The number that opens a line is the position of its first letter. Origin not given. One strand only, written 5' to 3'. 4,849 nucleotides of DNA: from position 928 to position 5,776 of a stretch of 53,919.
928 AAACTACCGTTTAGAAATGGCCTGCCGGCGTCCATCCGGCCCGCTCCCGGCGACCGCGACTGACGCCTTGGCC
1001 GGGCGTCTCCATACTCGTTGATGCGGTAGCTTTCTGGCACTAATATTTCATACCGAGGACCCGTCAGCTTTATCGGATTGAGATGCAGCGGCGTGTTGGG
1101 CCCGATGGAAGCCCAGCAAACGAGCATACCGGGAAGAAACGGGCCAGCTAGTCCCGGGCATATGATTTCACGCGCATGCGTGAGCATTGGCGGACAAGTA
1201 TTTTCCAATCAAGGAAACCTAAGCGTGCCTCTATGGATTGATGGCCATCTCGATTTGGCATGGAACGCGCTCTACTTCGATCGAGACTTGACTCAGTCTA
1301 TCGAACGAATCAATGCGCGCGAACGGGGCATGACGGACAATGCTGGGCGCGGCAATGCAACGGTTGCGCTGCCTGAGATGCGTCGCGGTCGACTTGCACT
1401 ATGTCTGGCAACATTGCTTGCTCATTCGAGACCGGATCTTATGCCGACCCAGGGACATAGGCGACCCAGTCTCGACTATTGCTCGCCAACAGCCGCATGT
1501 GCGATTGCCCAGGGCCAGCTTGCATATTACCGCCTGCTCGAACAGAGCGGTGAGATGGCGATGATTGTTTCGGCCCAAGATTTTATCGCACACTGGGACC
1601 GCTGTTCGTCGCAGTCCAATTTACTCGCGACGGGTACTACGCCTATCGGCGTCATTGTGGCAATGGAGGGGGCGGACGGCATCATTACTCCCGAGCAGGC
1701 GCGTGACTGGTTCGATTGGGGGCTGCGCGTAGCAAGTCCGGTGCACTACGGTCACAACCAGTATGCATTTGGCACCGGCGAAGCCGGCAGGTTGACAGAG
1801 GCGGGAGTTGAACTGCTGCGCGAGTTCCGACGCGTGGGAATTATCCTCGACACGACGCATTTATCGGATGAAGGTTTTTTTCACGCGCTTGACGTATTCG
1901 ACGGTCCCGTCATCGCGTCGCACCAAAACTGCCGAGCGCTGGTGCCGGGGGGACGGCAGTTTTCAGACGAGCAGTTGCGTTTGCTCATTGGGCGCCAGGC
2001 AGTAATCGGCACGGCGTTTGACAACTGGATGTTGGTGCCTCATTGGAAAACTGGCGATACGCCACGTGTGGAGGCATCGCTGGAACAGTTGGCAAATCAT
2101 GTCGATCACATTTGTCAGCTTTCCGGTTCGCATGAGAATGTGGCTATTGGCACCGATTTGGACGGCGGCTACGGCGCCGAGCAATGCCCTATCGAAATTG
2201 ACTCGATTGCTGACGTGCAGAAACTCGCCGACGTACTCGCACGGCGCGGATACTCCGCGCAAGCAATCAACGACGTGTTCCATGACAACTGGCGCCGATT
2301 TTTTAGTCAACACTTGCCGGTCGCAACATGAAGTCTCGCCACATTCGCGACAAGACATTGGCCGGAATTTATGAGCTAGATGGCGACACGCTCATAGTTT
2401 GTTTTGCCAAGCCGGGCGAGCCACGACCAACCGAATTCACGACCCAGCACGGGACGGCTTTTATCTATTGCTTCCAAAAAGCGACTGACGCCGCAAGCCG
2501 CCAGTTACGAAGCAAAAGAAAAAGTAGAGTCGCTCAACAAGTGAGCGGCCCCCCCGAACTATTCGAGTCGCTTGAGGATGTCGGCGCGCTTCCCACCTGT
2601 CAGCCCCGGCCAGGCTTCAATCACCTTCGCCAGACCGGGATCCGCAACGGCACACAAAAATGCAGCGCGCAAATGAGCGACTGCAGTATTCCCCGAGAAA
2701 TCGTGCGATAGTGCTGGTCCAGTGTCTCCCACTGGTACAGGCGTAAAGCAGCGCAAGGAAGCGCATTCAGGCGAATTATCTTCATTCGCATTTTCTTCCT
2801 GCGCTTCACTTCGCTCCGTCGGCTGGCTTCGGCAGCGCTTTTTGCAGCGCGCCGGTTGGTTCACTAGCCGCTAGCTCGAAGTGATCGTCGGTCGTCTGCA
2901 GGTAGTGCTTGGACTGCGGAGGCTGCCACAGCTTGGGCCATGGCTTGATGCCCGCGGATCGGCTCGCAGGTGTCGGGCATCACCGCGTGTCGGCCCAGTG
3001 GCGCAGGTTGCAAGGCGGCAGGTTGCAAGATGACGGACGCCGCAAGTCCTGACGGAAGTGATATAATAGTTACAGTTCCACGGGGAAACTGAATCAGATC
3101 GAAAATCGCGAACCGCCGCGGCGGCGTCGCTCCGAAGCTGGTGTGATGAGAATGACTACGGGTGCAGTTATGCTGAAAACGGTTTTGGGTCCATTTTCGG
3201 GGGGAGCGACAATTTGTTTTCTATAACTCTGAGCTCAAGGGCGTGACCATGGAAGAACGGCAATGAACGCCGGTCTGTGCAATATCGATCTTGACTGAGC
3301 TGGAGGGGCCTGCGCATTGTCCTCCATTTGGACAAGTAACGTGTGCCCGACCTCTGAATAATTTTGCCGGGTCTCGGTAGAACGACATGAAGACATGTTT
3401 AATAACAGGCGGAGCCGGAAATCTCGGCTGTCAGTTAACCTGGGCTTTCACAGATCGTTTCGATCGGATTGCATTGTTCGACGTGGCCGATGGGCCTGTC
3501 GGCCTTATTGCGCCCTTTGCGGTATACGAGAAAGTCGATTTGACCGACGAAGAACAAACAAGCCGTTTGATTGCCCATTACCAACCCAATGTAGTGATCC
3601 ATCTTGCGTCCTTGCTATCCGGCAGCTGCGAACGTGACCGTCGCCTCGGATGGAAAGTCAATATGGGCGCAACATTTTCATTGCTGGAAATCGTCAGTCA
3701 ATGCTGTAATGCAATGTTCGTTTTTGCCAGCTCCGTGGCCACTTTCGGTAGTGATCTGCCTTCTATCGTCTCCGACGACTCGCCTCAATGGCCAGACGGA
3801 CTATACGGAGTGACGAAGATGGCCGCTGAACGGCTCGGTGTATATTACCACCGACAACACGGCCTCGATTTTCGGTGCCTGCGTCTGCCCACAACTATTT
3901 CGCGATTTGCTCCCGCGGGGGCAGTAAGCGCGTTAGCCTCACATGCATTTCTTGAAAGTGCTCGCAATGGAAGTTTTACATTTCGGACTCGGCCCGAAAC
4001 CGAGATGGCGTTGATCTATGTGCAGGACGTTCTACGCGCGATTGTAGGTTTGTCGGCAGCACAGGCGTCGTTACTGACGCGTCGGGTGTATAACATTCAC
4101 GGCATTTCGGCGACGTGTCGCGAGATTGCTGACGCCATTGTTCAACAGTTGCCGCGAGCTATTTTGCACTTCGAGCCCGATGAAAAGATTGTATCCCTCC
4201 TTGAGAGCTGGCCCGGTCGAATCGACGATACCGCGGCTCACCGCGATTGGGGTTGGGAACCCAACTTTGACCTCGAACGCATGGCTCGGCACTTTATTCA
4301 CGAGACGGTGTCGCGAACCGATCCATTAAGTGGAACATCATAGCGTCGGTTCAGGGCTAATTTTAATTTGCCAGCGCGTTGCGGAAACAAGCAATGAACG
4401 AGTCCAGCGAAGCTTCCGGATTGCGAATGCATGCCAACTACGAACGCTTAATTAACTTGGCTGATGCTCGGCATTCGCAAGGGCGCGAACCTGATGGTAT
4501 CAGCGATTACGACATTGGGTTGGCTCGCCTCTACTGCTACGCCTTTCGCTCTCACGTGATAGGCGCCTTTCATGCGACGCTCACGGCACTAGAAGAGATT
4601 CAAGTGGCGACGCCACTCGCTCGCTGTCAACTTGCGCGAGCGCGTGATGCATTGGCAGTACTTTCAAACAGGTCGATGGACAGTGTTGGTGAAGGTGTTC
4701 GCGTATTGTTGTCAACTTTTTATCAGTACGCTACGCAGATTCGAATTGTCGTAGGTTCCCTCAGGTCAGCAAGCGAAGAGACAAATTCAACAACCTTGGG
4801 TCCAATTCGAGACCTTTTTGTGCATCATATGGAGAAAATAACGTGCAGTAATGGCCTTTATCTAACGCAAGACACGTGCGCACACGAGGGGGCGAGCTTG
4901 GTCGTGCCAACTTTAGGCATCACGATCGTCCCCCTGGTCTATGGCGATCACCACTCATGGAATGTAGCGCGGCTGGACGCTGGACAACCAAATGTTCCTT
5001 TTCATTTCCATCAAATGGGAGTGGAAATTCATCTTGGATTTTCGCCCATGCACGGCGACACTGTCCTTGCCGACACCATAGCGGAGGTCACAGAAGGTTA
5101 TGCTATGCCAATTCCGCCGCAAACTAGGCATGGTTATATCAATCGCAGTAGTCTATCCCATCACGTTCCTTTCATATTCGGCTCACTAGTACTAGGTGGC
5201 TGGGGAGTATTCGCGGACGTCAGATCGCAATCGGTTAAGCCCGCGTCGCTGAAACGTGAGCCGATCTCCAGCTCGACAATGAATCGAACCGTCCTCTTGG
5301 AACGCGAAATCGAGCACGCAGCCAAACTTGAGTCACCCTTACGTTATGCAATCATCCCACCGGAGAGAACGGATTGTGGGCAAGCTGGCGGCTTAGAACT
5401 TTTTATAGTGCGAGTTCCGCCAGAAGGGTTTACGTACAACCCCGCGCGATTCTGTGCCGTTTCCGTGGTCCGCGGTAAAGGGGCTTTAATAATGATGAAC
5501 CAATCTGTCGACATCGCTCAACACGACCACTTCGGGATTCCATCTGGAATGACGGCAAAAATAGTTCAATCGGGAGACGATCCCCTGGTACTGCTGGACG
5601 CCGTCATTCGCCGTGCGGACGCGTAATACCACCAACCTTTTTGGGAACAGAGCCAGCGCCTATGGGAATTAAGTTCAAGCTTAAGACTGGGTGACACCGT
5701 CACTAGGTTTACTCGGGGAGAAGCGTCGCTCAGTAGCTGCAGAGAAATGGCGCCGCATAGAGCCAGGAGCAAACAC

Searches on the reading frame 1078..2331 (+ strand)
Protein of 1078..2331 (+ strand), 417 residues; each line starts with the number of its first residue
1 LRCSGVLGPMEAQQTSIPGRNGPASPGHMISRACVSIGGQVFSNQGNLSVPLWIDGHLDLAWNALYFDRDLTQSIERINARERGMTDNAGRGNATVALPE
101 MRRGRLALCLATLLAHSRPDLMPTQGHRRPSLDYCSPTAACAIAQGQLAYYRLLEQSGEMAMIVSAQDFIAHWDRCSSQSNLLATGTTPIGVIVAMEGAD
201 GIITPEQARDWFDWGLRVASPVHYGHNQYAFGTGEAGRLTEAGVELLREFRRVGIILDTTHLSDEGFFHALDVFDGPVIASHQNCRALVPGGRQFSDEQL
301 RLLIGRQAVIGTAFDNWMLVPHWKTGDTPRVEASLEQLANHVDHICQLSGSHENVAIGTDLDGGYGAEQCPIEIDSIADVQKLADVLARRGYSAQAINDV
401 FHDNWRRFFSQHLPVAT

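Call 14: search_protein_families(library=pfam, proteins=[window:1078-2331:+], max_evalue=0.001)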
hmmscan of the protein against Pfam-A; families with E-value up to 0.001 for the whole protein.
window:1078-2331:+ (417 aa): 1 family
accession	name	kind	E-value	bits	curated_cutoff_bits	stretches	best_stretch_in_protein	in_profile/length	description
PF01244.27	Peptidase_M19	-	1.8e-43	149.3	26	1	53-410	8-318/319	Membrane dipeptidase (Peptidase family M19)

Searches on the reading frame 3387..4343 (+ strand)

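Call 14: search_protein_families(library=pfam, proteins=[window:3387-4343:+], max_evalue=0.001)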
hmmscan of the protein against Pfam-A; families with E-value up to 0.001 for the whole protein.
window:3387-4343:+ (318 aa): 5 families
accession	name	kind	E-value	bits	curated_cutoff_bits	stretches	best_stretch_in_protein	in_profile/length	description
PF01370.27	Epimerase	-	4.8e-28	98.6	20.9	1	5-237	2-239/240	NAD dependent epimerase/dehydratase family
PF16363.11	GDP_Man_Dehyd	-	1e-18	68.4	27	1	47-301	56-330/332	GDP-mannose 4,6 dehydratase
PF04321.23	RmlD_sub_bind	-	2.1e-13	50.5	27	1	4-150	3-135/287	RmlD substrate binding domain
PF01073.25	3Beta_HSD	-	6.6e-06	25.8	22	1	5-122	1-122/280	3-beta hydroxysteroid dehydrogenase/isomerase family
PF07993.18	NAD_binding_4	-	3.9e-05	23.4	20.1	1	66-216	88-255/258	Male sterility protein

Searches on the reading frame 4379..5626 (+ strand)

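Call 14: search_protein_families(library=pfam, proteins=[window:4379-5626:+], max_evalue=0.001)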
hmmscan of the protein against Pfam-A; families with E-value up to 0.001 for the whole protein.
window:4379-5626:+ (415 aa): 1 family
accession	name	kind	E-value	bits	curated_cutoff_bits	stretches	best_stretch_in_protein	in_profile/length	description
PF07883.17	Cupin_2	-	5.5e-05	23.2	27.2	0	362-408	23-69/70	Cupin domain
